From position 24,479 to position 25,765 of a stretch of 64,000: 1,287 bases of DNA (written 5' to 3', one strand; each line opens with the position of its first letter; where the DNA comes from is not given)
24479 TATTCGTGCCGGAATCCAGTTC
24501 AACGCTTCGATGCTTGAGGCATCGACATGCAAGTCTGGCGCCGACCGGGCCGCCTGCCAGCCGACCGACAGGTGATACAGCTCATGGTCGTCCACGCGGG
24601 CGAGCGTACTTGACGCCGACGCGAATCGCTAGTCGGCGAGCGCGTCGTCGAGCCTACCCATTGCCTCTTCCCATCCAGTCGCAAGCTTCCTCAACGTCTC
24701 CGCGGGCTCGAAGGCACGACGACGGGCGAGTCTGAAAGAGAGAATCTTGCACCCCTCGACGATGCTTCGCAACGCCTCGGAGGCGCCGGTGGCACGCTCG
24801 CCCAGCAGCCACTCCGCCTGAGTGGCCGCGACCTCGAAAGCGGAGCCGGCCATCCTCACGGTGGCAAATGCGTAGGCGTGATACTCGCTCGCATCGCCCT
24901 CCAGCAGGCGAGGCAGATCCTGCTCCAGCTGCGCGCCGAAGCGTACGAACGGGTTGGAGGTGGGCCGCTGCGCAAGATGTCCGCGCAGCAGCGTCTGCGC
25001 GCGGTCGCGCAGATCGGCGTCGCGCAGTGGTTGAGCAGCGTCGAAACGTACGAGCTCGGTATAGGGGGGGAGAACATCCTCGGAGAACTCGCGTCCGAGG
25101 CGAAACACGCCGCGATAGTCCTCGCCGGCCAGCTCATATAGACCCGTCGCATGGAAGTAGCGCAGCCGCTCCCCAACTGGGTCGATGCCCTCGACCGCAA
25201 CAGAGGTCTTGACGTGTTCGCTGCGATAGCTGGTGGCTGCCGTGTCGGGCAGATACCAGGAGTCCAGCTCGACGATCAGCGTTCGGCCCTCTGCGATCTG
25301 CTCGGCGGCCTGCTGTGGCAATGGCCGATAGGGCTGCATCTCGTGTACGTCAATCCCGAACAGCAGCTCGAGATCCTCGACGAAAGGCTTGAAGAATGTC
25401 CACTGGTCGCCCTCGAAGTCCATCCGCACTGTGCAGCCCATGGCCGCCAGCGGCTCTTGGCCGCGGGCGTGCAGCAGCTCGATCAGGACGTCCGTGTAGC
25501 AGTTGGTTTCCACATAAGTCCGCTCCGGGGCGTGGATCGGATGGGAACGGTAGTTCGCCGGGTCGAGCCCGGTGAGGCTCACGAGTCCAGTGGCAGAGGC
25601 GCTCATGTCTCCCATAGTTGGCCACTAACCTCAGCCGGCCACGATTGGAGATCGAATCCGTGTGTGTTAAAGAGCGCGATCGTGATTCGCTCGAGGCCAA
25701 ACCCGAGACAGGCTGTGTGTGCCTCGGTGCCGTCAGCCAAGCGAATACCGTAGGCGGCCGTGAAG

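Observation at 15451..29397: Candidate tRNA-independent aminoacyl/acyl decoration system for an exopolysaccharide: aaRS-like ligase, carrier protein, AcpS, ACAD, DUF1839 and hydrolases coupled to four Fem/CelD-like transferases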

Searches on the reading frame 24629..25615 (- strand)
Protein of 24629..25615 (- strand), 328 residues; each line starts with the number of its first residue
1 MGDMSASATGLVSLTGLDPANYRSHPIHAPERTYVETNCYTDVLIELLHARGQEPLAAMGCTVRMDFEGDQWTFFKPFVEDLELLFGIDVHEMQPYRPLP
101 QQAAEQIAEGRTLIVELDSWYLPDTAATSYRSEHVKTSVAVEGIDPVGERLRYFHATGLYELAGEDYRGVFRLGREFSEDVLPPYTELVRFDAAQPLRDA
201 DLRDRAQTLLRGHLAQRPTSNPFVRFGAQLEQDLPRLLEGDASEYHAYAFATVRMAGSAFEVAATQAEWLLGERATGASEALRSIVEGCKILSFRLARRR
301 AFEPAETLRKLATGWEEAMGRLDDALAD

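Call 3: search_protein_families(library=pfam, proteins=[window:24629-25615:-], max_evalue=0.01)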
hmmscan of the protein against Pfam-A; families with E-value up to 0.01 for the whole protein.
window:24629-25615:- (328 aa): 1 family
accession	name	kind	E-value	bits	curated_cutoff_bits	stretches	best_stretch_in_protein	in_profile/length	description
PF08893.15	DUF1839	-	2.2e-98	329.8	22.5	1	19-322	2-311/313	Domain of unknown function (DUF1839)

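Call 4: search_protein_families(library=ncbifam, proteins=[window:24629-25615:-], max_evalue=0.01)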
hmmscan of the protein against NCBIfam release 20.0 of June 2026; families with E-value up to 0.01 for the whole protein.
window:24629-25615:- (328 aa): 0 families

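Call 33: search_solved_structures(query=window:24629-25615:-, max_evalue=10)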
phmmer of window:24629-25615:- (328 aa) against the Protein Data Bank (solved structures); distinct sequences matched with E-value up to 10: 18.
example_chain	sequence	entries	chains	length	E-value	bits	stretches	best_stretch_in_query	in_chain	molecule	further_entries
5mfd_A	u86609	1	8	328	7.9e-05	25.2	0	251-288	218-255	YIIIM''6AII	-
4plr_A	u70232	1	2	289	0.00049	22.6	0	251-288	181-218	Arm00008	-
4pls_A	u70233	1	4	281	0.00053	22.5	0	251-288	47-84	Arm00010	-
4plq_A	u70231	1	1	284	0.00056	22.4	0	251-288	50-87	Arm00011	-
4v3o_A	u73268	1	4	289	0.00058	22.4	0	251-288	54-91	YIII_M5_AII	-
4v3r_A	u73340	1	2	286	0.0011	21.4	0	252-291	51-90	YIII_M5_AII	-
4v3q_A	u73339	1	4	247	0.0066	18.9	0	251-288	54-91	YIII_M4_AII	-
6sa6_A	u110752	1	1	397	0.04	16.3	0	251-288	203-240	DARPin-Armadillo fusion A5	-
7ur2_A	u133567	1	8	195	0.29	13.5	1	47-93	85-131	Isoform 7 of Kalirin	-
5aei_A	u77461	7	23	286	1.8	10.9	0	253-290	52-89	DESIGNED ARMADILLO REPEAT PROTEIN YIIIM5AII | YIIIM5AII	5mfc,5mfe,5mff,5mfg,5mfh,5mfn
5mfm_C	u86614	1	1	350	2.2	10.6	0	254-290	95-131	Importin subunit alpha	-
5mfm_A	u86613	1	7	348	2.3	10.6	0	254-290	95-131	YIIIM6AII_GS11_(KR)5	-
5mfl_A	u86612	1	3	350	2.6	10.4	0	251-288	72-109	(KR)5_GS10_YIIIM6AII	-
4db8_A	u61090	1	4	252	3.6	9.9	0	251-288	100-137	Armadillo-repeat Protein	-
8oh7_A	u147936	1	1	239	3.6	9.9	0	251-288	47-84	Designed Armadillo repeat protein with four internal modules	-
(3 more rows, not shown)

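Call 38: find_homologous_proteins(query=window:24629-25615:-, max_evalue=0.00001)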
Query window:24629-25615:- (328 aa): 5562 proteins with E <= 0.00001 among 8000 candidates; the best 120 are listed.
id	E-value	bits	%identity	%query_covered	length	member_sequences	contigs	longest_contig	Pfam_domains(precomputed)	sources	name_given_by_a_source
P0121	6.7e-215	730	100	99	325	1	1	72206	PF08893.16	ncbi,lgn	ncbi:MAG: DUF1839 family protein [Solirubrobacteraceae bacterium]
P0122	2.6e-189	646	88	99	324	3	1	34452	PF08893.16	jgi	-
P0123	1.1e-188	644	87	99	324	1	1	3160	PF08893.16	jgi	jgi:hypothetical protein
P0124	1.2e-188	644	87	98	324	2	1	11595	PF08893.16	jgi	jgi:hypothetical protein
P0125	2.0e-188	643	87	99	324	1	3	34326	PF08893.16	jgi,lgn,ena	jgi:hypothetical protein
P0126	2.0e-187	640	87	99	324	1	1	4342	PF08893.16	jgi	-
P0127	3.1e-187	639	86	99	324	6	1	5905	PF08893.16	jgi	jgi:hypothetical protein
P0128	4.9e-187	639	87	99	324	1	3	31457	PF08893.16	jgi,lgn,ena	jgi:hypothetical protein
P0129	1.2e-186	637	86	99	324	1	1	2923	PF08893.16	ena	-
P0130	5.4e-186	635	85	98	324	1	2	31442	PF08893.16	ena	-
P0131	8.4e-186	635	86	99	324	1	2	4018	PF08893.16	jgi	-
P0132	1.1e-185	634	86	99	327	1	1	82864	PF08893.16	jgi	jgi:hypothetical protein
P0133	2.1e-185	633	86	99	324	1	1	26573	PF08893.16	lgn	-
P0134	2.3e-185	633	86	99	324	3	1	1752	PF08893.16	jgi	jgi:hypothetical protein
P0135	2.9e-185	633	85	99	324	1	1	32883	PF08893.16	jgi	jgi:hypothetical protein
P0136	7.2e-185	632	85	99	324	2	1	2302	PF08893.16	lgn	-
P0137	1.1e-184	631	86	99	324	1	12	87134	PF08893.16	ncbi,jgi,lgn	-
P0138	5.2e-184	629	85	99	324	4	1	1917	PF08893.16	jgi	jgi:hypothetical protein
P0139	8.1e-183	625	85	99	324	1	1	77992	PF08893.16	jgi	jgi:Domain of unknown function (DUF1839)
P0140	2.3e-182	623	85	99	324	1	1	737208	PF08893.16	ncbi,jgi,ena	jgi:hypothetical protein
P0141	2.4e-182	623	85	99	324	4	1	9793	PF08893.16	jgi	jgi:hypothetical protein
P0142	3.2e-182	623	84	98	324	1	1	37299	PF08893.16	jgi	jgi:Domain of unknown function (DUF1839)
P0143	4.0e-182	623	83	100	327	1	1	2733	PF08893.16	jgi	jgi:hypothetical protein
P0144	7.2e-182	622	85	99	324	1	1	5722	PF08893.16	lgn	-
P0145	8.6e-182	622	84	99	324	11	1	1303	PF08893.16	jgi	jgi:hypothetical protein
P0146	1.5e-181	621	84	99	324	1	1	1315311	PF08893.16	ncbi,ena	-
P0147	3.0e-181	620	84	99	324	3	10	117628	PF08893.16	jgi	jgi:hypothetical protein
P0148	6.5e-180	615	85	96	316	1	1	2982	PF08893.16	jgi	-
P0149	2.1e-179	614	84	99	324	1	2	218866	PF08893.16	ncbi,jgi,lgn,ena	ncbi:MAG TPA: DUF1839 family protein [Solirubrobacteraceae bacterium]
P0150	2.6e-179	613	83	99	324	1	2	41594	PF08893.16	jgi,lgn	jgi:hypothetical protein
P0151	5.8e-178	609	83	99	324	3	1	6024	PF08893.16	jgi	jgi:hypothetical protein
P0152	1.3e-177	608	82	99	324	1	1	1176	PF08893.16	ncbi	-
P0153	1.9e-177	607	83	99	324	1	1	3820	PF08893.16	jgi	jgi:hypothetical protein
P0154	2.0e-177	607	82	99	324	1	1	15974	PF08893.16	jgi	jgi:Domain of unknown function (DUF1839)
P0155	3.9e-177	606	81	100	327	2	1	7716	PF08893.16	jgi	jgi:Domain of unknown function (DUF1839)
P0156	2.8e-176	603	82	99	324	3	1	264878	PF08893.16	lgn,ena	-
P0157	4.0e-176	603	81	99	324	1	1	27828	PF08893.16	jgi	jgi:hypothetical protein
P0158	6.6e-176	602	84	95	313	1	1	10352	PF08893.16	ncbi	ncbi:MAG: DUF1839 family protein [Solirubrobacteraceae bacterium]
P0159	1.3e-175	601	83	99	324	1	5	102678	PF08893.16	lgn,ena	-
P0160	1.7e-175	601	83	98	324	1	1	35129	PF08893.16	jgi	jgi:Domain of unknown function (DUF1839)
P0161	7.5e-175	599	83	99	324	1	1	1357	PF08893.16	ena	-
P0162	1.5e-174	598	80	99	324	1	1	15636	PF08893.16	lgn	-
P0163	2.6e-174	597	82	99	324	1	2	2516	PF08893.16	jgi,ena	-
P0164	3.7e-174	596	81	99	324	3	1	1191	PF08893.16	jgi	jgi:hypothetical protein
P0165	1.5e-173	594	80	99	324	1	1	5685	PF08893.16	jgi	jgi:Domain of unknown function (DUF1839)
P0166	4.0e-173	593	80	99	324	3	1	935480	PF08893.16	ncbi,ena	-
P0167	7.0e-173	592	81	99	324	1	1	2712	PF08893.16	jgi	jgi:hypothetical protein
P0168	9.4e-173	592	80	99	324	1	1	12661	PF08893.16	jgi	jgi:Domain of unknown function (DUF1839)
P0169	1.1e-172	592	81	99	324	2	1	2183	PF08893.16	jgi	jgi:hypothetical protein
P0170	2.5e-172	590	81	99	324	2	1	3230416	PF08893.16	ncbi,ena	-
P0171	6.7e-172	589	84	95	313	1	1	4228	PF08893.16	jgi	jgi:hypothetical protein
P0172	3.6e-171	587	81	97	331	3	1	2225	PF08893.16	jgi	jgi:hypothetical protein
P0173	4.5e-171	586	80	99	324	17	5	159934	PF08893.16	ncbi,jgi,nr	ncbi:MAG TPA: DUF1839 family protein [Solirubrobacteraceae bacterium]|nr:DUF1839 family protein [Sol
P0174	4.6e-171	586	80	98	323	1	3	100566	PF08893.16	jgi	jgi:hypothetical protein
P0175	5.4e-171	586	81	98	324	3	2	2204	PF08893.16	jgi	jgi:hypothetical protein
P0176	9.7e-171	585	83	95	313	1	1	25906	PF08893.16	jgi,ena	jgi:hypothetical protein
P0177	2.7e-170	584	80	98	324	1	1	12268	PF08893.16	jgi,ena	-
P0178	8.9e-170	582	79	99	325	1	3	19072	PF08893.16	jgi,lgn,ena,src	-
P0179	1.1e-169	582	79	100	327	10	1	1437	PF08893.16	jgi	jgi:hypothetical protein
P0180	1.2e-169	582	79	100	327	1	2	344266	PF08893.16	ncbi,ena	-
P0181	1.8e-169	581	79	99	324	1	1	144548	PF08893.16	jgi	jgi:Domain of unknown function (DUF1839)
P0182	2.3e-169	581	79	100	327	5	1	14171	PF08893.16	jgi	jgi:hypothetical protein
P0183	7.6e-169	579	80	99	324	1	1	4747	PF08893.16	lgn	-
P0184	7.9e-169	579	81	97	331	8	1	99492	PF08893.16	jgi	-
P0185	2.0e-168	578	80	99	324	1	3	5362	PF08893.16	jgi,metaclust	jgi:hypothetical protein|metaclust:\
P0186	2.8e-168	577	78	99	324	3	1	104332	PF08893.16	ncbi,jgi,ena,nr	ncbi:MAG TPA: DUF1839 family protein [Solirubrobacteraceae bacterium]|nr:DUF1839 family protein [Sol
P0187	3.4e-168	577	79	99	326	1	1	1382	PF08893.16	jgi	jgi:Domain of unknown function (DUF1839)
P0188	3.5e-168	577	79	100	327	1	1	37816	PF08893.16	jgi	jgi:hypothetical protein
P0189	3.8e-168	577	80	99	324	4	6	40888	PF08893.16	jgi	jgi:hypothetical protein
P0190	5.5e-168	576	79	98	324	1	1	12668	PF08893.16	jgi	jgi:Domain of unknown function (DUF1839)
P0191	6.0e-168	576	79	99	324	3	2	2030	PF08893.16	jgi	jgi:hypothetical protein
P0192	1.8e-167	574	79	99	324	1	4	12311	PF08893.16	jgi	jgi:hypothetical protein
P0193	3.0e-167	574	79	97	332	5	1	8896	PF08893.16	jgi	jgi:Domain of unknown function (DUF1839)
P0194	1.4e-166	572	78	100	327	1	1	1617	PF08893.16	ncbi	-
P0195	1.9e-166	571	80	96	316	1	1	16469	PF08893.16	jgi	jgi:hypothetical protein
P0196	2.9e-166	570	79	99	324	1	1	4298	PF08893.16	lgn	-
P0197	6.8e-166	569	78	99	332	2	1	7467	PF08893.16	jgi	jgi:hypothetical protein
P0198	7.5e-166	569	77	100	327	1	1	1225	PF08893.16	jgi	jgi:hypothetical protein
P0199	1.4e-165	568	79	99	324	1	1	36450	PF08893.16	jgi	jgi:hypothetical protein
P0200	2.4e-165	567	79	99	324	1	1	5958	PF08893.16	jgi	jgi:hypothetical protein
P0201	2.9e-165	567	75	100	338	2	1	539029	PF08893.16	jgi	jgi:Domain of unknown function (DUF1839)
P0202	5.4e-165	566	79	99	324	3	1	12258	PF08893.16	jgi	jgi:hypothetical protein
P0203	5.7e-165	566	78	98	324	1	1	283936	PF08893.16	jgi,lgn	jgi:hypothetical protein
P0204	5.7e-165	566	78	98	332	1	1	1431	PF08893.16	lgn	-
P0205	7.6e-165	566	77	98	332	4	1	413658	PF08893.16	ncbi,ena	-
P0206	2.8e-164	564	78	99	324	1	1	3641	PF08893.16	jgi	jgi:hypothetical protein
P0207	2.8e-164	564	78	97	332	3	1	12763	PF08893.16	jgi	jgi:hypothetical protein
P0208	3.0e-164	564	77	100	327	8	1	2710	PF08893.16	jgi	jgi:hypothetical protein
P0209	3.2e-164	564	76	100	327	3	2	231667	PF08893.16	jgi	jgi:hypothetical protein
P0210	4.3e-164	563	78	98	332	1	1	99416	PF08893.16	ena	-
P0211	4.6e-164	563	78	100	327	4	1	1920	PF08893.16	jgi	jgi:hypothetical protein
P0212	6.4e-164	563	78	99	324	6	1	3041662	PF08893.16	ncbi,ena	-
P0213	8.7e-164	562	77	98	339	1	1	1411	PF08893.16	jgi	-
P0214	2.6e-163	561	76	99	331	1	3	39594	PF08893.16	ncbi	-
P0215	3.8e-163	560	77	99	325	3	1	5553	PF08893.16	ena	-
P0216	4.4e-163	560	76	100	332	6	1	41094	PF08893.16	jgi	jgi:Domain of unknown function (DUF1839)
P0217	7.0e-163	559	76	99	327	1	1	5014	PF08893.16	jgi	jgi:hypothetical protein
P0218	8.2e-163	559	78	98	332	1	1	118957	PF08893.16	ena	-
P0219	1.2e-162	559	77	99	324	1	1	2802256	PF08893.16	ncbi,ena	-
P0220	2.1e-162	558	77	99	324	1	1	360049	PF08893.16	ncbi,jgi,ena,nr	ncbi:MAG TPA: DUF1839 family protein [Solirubrobacteraceae bacterium]|nr:DUF1839 family protein [Sol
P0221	2.4e-162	558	78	98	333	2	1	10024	PF08893.16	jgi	jgi:Domain of unknown function (DUF1839)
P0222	2.6e-162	557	77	99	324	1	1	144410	PF08893.16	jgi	jgi:hypothetical protein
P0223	3.6e-162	557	77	99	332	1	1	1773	PF08893.16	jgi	jgi:Domain of unknown function (DUF1839)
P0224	3.7e-162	557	74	99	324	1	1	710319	PF08893.16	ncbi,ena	-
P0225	4.7e-162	557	76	100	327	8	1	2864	PF08893.16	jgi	-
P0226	5.0e-162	557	76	99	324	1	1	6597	PF08893.16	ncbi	-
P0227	5.1e-162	557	76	99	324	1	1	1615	PF08893.16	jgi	-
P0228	5.4e-162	556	76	99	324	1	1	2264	PF08893.16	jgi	jgi:hypothetical protein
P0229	5.8e-162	556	75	98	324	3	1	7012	PF08893.16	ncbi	-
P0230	7.6e-162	556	79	96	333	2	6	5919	PF08893.16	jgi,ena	-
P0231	1.1e-161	555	77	99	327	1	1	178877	PF08893.16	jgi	jgi:hypothetical protein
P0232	1.5e-161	555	76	99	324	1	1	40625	PF08893.16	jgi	jgi:hypothetical protein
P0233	1.6e-161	555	76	98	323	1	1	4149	PF08893.16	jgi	jgi:hypothetical protein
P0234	1.6e-161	555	76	99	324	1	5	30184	PF08893.16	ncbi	ncbi:MAG: DUF1839 family protein [Solirubrobacteraceae bacterium]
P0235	1.7e-161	555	77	99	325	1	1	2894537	PF08893.16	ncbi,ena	-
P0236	1.9e-161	555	81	90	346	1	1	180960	PF08893.16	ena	-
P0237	2.3e-161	554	77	97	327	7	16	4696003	PF08893.16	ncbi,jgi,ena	jgi:hypothetical protein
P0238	2.9e-161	554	77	98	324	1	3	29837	PF08893.16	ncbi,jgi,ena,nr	ncbi:MAG TPA: DUF1839 family protein [Solirubrobacteraceae bacterium]|jgi:hypothetical protein|nr:DU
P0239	3.3e-161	554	75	99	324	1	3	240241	PF08893.16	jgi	jgi:hypothetical protein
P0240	3.8e-161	554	77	99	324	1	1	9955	PF08893.16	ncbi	-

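Call 45: predict_structure(alignment_id=A2)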
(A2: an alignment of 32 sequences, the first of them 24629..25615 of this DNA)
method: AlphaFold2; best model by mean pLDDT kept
length: 328 residues; sequences in the alignment: 32
mean_pLDDT: 86.0   pTM: 0.87
mean pLDDT of the five models: 86.0, 85.0, 81.9, 77.5, 72.4
residues with pLDDT >= 90: 190; 70-90: 91; 50-70: 33; < 50: 14
segments of 3 or more residues with pLDDT < 50: 1-7, 130-134
pLDDT, mean of each block of 10 residues (from residue 1): 46 93 93 85 95 96 78 76 97 76 92 87 64 69 95 93 89 71 82 94 98 93 90 76 65 89 96 96 96 87 91 97 93
secondary structure, 60 per line:
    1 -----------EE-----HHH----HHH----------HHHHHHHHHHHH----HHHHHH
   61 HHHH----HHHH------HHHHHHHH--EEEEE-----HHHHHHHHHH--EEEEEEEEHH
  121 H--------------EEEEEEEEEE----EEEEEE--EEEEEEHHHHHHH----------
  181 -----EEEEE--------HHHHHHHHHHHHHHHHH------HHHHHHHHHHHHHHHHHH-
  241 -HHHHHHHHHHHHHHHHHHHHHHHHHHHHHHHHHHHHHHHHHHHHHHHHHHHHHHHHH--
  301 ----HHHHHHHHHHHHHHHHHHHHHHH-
elements in order: H39-50 H55-64 H69-72 H79-86 E89-93 H99-108 E111-118 E136-145 E150-155 E158-163 H164-170 E186-190 H199-215 H222-239 H242-298 H305-327

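Call 48: fold_search(model_id=the predicted structure, library=pdb)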
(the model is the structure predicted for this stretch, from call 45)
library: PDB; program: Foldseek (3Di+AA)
matches with E <= 10: 195; with E <= 0.001: 20
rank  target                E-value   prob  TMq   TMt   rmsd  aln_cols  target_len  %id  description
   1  7wuw_C                6.3e-08  1.00  0.56  0.56   6.9       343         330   16  Crystal structure of AziU3/U2 from Streptomyces sahachiroi (released 2022-09-07)
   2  8gs1_B                1.2e-07  1.00  0.59  0.58   6.4       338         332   16  Crystal structure of AziU2-U3 complex from Streptomyces sahachiroi NRRL2485 (released 2023-09-06)
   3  8gs1_D                4.0e-07  1.00  0.55  0.54   6.8       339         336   16  Crystal structure of AziU2-U3 complex from Streptomyces sahachiroi NRRL2485 (released 2023-09-06)
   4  9dks_A                2.8e-06  1.00  0.53  0.50   8.8       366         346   15  Crystal structure of CcbD C19S mutant complexed with single PCP domain of CcbZ (released 2025-09-17)
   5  7yn1_A                3.4e-06  1.00  0.50  0.48   9.0       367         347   14  Crystal structure of selenomethionine labeled CcbD (released 2023-08-02)
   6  7yn1_B                1.0e-05  1.00  0.54  0.51   7.6       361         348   15  Crystal structure of selenomethionine labeled CcbD (released 2023-08-02)
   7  7yn2_A                1.1e-05  1.00  0.50  0.48   8.8       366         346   15  Crystal structure of CcbD with methylthiolincosamide (released 2023-08-02)
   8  9dkr_A                1.2e-05  1.00  0.52  0.49   8.9       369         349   15  Crystal structure of CcbD complexed with PCP domain of CcbZ (released 2025-10-01)
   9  9dkr_B                1.3e-05  1.00  0.52  0.50   8.9       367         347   16  Crystal structure of CcbD complexed with PCP domain of CcbZ (released 2025-10-01)
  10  7yn2_B                2.1e-05  1.00  0.56  0.54   6.9       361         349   15  Crystal structure of CcbD with methylthiolincosamide (released 2023-08-02)
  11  9qvo                  2.4e-05  1.00  0.56  0.59   6.0       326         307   12  Crystal structure of the CtaG_H128A variant from Ruminiclostridium cellulolyticum (P2(1)-small) (released 2025-10-01)
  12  9qvq_B                2.8e-05  1.00  0.58  0.61   5.8       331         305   11  Crystal structure of the CtaG_H128A variant from Ruminiclostridium cellulolyticum in complex with PHBA (P2(1)-medium) (released 2025-10-01)
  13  9qvp_A                3.6e-05  1.00  0.58  0.61   5.7       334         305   11  Crystal structure of the CtaG_H128A variant from Ruminiclostridium cellulolyticum (P2(1)2(1)2(1)-medium) (released 2025-10-01)
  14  9qvk                  3.6e-05  1.00  0.54  0.57   6.4       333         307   11  Crystal structure of the CtaG_C11A variant from Ruminiclostridium cellulolyticum (P2(1)-small) (released 2025-10-01)
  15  9qvl                  4.0e-05  1.00  0.58  0.61   6.3       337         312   11  Crystal structure of the CtaG_C11A variant from Ruminiclostridium cellulolyticum (P2(1)2(1)2(1)-small) (released 2025-10-01)
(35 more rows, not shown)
